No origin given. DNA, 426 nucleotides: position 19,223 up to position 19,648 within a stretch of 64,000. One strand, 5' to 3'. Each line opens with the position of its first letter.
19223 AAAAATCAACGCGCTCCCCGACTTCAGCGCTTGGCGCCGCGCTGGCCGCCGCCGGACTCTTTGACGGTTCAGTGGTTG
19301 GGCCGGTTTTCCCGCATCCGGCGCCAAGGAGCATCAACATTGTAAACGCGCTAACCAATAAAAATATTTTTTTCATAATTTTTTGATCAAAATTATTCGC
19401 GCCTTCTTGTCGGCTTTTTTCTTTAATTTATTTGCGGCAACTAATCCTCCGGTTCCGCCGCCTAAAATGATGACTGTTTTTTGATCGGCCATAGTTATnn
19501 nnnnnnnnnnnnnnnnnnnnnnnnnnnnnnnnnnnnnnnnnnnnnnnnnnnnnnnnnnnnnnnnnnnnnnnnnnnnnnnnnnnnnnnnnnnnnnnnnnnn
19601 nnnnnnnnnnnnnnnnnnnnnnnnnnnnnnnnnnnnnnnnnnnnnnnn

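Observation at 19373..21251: Quinone-dependent dihydroorotate dehydrogenase in an ArsR-DsrE context next to a sulfide:quinone-oxidoreductase-like remnant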

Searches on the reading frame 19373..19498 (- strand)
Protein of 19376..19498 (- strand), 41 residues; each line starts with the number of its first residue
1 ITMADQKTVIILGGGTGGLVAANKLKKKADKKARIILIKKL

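Call 3: search_protein_families(library=pfam, proteins=[window:19373-19492:-], max_evalue=0.1)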
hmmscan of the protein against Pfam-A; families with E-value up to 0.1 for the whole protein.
window:19373-19492:- (39 aa): 8 families
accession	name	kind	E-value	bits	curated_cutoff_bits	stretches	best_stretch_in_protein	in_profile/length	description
PF07992.20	Pyr_redox_2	-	0.00027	20.9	26.1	1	6-36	2-29/291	Pyridine nucleotide-disulphide oxidoreductase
PF04820.20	Trp_halogenase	-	0.00032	20.1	21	1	7-38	2-34/458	Tryptophan halogenase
PF13450.12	NAD_binding_8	-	0.0011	19.6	21.9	1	9-36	1-25/68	NAD(P)-binding Rossmann-like domain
PF03486.20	HI0933_like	-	0.0052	16.7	50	1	6-34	2-27/244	HI0933-like protein Rossmann domain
PF01946.23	Thi4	-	0.007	16.1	26.2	1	6-34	19-47/235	Thi4 family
PF00890.30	FAD_binding_2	-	0.0076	15.9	20.4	1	7-37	2-29/414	FAD binding domain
PF13241.12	NAD_binding_7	-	0.087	13.9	22.1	1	4-37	7-37/104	Putative NAD(P)-binding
PF18178.6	Cap17-like_N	-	0.09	12.5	26.6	1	6-27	139-160/232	ATP nucleosidase Cap17-like, N-terminal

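Call 4: search_protein_families(library=ncbifam, proteins=[window:19373-19492:-], max_evalue=0.1)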
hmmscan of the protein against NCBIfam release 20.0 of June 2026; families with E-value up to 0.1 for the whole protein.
window:19373-19492:- (39 aa): 39 families (the best 25 are shown)
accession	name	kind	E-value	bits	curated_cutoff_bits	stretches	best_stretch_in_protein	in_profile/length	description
NF049943.1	SQR_III_seleno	exception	7.1e-05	21.8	525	1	5-36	1-33/406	type III sulfide quinone reductase, selenoprotein subtype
NF008841.0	PRK11883.1-1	equivalog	8.8e-05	21.6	517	1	5-37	4-36/453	protoporphyrinogen oxidase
TIGR01133.1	murG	equivalog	0.00026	20.1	250.25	1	2-36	3-38/353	undecaprenyldiphospho-muramoylpentapeptide beta-N-acetylglucosaminyltransferase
NF006131.0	PRK08275.1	equivalog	0.00048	18.5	587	1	5-38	11-43/577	fumarate reductase/succinate dehydrogenase flavoprotein subunit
NF005313.0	PRK06847.1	subfamily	0.00059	18.9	372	1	1-27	1-27/375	hypothetical protein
NF008845.0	PRK11883.1-5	equivalog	0.00085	17.7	560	1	3-32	3-32/468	protoporphyrinogen oxidase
NF041087.1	bile_acid_BaiCD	equivalog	0.00089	17.5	825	1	3-29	379-405/642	bile acid Fe-S flavoenzyme BaiCD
NF005331.0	PRK06854.1-2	equivalog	0.0017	16.9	557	1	5-38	10-42/563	adenylyl-sulfate reductase subunit alpha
NF005546.0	PRK07208.1-2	equivalog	0.0032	16.1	418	1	3-35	3-34/527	hypothetical protein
TIGR00562.1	proto_IX_ox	equivalog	0.0047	15.6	97.85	1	4-36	2-33/470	protoporphyrinogen oxidase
TIGR01988.1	Ubi-OHases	subfamily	0.0052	15.7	224.65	1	7-36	2-29/387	ubiquinone biosynthesis hydroxylase, UbiH/UbiF/VisC/COQ6 family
TIGR00275.1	TIGR00275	subfamily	0.0074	15.2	183.8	1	7-37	1-28/401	aminoacetone oxidase family FAD-binding enzyme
NF006021.0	PRK08163.1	equivalog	0.0088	15.1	459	1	2-27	3-28/398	3-hydroxybenzoate 6-monooxygenase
TIGR01350.1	lipoamide_DH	equivalog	0.012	14.4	408.8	1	6-35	3-29/461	dihydrolipoyl dehydrogenase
NF004939.0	PRK06292.1-1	equivalog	0.012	14.3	435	1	4-30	5-31/476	dihydrolipoyl dehydrogenase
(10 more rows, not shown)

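Call 26: find_homologous_proteins(query=window:19376-19498:-, max_evalue=10)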
Query seq(41 aa) (41 aa): 1 proteins with E <= 10 among 1 candidates.
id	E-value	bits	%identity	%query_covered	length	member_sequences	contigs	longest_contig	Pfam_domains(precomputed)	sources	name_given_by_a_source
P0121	1.1e-4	39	64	54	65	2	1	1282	PF07992.21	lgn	-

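Call 28: find_encoding_contigs(protein=P0121, flank=5000)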
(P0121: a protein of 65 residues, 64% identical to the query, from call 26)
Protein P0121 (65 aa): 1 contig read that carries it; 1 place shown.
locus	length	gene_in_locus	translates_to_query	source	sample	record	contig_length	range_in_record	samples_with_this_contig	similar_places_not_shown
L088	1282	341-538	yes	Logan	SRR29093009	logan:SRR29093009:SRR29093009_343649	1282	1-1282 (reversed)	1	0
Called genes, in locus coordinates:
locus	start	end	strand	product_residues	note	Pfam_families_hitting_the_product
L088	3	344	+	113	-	?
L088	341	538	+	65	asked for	PF07992:Pyr_redox_2 (weak)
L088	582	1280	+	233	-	?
